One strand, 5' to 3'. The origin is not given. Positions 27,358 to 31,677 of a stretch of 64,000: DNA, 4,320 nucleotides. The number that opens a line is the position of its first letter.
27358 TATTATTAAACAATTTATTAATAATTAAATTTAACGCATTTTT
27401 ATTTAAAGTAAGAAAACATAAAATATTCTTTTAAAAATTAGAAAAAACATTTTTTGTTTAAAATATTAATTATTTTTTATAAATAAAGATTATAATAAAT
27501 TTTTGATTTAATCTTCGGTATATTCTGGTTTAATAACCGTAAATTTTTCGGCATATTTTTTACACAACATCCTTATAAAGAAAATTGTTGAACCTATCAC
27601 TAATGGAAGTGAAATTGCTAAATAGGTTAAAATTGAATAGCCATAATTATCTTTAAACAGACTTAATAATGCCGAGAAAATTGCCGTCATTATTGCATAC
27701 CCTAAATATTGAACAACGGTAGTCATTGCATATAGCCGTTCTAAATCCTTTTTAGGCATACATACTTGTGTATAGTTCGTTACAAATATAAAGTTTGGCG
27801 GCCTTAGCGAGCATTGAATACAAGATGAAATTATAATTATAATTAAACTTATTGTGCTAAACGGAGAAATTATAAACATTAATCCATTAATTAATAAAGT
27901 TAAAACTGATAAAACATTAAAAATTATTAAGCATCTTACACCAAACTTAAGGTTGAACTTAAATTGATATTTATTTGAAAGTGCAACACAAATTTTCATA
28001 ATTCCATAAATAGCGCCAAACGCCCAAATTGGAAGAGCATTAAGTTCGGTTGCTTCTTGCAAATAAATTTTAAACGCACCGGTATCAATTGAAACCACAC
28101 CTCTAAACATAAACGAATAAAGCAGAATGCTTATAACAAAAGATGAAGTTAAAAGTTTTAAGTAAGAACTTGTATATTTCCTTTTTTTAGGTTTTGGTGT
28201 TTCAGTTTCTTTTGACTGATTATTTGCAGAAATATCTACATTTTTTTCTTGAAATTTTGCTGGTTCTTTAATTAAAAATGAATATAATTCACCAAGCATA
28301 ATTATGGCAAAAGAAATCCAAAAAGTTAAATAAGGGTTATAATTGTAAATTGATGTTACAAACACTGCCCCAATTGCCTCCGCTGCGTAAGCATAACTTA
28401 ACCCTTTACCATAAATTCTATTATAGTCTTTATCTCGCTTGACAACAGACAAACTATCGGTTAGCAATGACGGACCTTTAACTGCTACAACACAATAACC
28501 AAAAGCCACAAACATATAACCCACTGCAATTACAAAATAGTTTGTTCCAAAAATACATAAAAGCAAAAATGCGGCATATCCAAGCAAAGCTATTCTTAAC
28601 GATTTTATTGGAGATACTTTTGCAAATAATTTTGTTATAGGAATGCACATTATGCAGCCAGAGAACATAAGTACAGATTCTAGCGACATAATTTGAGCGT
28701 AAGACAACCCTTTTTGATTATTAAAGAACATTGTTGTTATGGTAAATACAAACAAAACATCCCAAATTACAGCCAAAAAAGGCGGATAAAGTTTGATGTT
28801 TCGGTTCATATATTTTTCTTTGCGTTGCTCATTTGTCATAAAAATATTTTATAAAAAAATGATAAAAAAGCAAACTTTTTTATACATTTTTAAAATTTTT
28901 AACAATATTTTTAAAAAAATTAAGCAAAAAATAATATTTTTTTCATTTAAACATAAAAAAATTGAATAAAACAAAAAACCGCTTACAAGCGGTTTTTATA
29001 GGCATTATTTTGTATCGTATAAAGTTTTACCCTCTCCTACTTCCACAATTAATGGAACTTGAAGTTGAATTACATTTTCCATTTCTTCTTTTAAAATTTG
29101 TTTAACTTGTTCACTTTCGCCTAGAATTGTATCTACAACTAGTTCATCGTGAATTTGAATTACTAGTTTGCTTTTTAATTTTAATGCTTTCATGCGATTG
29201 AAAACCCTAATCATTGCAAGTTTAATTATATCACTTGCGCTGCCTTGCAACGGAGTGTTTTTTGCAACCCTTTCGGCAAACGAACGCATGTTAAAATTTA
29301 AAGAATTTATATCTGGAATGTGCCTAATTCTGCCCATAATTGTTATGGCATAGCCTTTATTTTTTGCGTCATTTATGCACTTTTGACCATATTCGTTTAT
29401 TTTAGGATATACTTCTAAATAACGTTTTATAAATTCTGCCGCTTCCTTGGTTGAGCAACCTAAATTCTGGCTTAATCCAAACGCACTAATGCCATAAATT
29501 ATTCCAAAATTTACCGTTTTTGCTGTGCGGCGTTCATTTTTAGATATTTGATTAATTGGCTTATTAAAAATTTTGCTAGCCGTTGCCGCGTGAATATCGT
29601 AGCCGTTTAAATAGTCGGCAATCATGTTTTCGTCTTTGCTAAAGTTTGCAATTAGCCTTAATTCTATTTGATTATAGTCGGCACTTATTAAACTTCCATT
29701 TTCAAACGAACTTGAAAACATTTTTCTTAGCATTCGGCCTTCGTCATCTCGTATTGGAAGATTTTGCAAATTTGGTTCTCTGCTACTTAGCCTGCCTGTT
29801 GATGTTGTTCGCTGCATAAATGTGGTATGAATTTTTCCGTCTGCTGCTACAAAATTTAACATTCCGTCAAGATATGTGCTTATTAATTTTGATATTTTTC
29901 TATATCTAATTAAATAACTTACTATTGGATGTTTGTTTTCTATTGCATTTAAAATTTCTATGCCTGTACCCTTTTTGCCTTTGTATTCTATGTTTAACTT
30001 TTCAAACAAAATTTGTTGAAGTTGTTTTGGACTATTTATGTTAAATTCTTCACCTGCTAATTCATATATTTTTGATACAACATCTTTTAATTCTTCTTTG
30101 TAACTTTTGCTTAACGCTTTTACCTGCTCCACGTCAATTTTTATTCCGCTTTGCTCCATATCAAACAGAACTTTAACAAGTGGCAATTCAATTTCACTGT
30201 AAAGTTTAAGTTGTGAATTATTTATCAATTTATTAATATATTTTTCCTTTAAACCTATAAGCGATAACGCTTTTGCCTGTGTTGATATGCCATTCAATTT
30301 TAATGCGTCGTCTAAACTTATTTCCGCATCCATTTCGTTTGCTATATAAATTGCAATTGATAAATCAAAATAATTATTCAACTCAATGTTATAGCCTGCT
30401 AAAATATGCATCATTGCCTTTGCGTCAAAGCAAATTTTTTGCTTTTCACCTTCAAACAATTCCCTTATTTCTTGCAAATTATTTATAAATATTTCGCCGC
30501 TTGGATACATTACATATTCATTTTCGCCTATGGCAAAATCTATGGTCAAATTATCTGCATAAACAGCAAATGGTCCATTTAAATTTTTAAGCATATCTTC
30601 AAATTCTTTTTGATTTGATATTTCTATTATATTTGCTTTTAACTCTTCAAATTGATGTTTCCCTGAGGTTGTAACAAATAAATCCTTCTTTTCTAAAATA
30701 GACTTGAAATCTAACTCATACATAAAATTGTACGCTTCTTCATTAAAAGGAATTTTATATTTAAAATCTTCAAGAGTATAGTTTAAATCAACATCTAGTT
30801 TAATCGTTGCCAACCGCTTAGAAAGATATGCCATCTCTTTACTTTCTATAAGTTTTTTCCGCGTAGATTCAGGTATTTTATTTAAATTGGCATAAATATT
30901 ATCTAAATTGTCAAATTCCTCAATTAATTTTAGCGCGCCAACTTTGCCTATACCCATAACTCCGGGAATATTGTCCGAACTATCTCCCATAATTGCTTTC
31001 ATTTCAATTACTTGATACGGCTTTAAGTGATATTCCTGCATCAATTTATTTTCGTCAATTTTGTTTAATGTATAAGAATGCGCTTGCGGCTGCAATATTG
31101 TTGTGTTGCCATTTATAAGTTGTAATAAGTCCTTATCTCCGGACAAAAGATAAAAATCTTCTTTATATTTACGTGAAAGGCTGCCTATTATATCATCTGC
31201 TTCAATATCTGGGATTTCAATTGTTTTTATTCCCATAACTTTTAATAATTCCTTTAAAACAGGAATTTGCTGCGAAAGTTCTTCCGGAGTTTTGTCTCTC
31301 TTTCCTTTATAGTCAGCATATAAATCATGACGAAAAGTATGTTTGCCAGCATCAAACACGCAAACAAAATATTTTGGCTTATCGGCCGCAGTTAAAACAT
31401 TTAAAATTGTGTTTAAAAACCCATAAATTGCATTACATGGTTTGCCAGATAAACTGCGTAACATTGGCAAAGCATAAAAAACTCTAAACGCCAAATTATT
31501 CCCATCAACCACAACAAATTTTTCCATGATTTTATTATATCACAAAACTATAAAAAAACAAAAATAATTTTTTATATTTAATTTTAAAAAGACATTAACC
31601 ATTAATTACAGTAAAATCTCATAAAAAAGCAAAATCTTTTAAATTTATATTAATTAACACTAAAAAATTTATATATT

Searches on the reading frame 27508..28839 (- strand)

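Call 16: search_protein_families(library=pfam, proteins=[window:27508-28839:-], max_evalue=0.00001)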
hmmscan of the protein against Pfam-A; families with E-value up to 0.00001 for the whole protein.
window:27508-28839:- (443 aa): 1 family
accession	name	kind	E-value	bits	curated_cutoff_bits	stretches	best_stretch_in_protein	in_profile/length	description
PF07690.21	MFS_1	-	3.2e-15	56.3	33.4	1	30-383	15-345/347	Major Facilitator Superfamily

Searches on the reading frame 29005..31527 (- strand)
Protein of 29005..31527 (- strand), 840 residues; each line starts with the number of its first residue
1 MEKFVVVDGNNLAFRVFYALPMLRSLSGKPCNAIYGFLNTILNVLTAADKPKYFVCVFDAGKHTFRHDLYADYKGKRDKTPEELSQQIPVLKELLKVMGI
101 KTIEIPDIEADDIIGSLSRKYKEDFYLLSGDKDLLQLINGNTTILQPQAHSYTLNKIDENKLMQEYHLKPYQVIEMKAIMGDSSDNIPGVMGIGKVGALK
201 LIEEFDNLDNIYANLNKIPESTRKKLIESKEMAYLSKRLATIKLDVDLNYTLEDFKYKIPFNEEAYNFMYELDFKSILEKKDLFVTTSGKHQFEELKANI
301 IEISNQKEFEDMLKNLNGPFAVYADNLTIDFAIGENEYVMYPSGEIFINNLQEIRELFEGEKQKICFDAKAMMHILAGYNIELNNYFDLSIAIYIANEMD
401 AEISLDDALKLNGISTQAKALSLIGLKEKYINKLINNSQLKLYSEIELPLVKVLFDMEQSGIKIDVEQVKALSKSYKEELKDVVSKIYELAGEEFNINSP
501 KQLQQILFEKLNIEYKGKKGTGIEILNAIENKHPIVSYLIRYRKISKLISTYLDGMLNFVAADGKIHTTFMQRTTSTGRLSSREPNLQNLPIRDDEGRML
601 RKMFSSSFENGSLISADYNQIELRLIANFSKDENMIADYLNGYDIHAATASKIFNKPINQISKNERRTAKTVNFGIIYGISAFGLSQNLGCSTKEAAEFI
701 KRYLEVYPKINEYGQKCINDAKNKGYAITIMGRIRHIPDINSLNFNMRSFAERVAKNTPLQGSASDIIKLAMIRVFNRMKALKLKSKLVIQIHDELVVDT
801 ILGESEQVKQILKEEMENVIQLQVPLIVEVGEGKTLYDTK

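Call 16: search_protein_families(library=pfam, proteins=[window:29005-31527:-], max_evalue=0.00001)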
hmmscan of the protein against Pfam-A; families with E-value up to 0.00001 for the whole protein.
window:29005-31527:- (840 aa): 4 families
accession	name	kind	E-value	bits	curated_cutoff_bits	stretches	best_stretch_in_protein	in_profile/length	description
PF00476.26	DNA_pol_A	-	2.2e-140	468.4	34.3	1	467-837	2-380/381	DNA polymerase family A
PF02739.22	5_3_exonuc_N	-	4.4e-51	173.3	34.3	1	3-166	1-163/164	5'-3' exonuclease, N-terminal resolvase-like domain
PF01367.25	5_3_exonuc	-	1.1e-31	109.6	40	1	169-260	2-94/97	5'-3' exonuclease, C-terminal SAM fold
PF22619.2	DNA_polI_exo1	-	5.5e-07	29.9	27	1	325-413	12-101/140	DNA polymerase I, ribonuclease H-like domain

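Call 47: list_cluster_members(proteins=[window:29008-31527:-, window:53498-56941:-, window:21023-22015:-, window:18134-18436:-, window:1385-2656:+, window:50590-52740:-, window:382-1176:-, window:17522-17800:-])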
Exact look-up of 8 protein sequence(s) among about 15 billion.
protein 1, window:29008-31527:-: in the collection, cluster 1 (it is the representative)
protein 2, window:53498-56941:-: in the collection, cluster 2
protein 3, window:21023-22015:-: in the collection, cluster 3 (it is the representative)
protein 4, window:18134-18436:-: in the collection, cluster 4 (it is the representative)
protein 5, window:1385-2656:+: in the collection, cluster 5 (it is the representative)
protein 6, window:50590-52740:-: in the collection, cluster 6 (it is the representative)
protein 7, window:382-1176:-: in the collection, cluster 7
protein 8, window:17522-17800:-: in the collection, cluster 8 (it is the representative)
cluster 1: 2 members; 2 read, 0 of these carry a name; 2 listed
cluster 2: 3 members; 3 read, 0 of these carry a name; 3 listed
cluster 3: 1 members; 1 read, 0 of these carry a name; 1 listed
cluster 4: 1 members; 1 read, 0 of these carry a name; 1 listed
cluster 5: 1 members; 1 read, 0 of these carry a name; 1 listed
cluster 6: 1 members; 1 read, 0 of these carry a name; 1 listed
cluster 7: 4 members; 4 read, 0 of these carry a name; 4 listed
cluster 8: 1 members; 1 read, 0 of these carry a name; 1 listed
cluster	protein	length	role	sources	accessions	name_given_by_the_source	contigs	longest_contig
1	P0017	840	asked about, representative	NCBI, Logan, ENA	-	-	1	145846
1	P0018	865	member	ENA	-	-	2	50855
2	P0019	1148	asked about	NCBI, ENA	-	-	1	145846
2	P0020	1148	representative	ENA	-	-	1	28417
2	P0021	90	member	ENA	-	-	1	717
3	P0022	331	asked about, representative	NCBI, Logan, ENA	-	-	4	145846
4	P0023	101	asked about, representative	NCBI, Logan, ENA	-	-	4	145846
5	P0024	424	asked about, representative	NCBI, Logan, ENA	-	-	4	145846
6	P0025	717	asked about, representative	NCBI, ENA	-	-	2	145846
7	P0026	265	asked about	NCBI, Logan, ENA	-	-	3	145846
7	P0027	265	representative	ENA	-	-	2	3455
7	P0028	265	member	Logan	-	-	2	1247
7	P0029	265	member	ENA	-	-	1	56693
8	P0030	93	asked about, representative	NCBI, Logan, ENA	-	-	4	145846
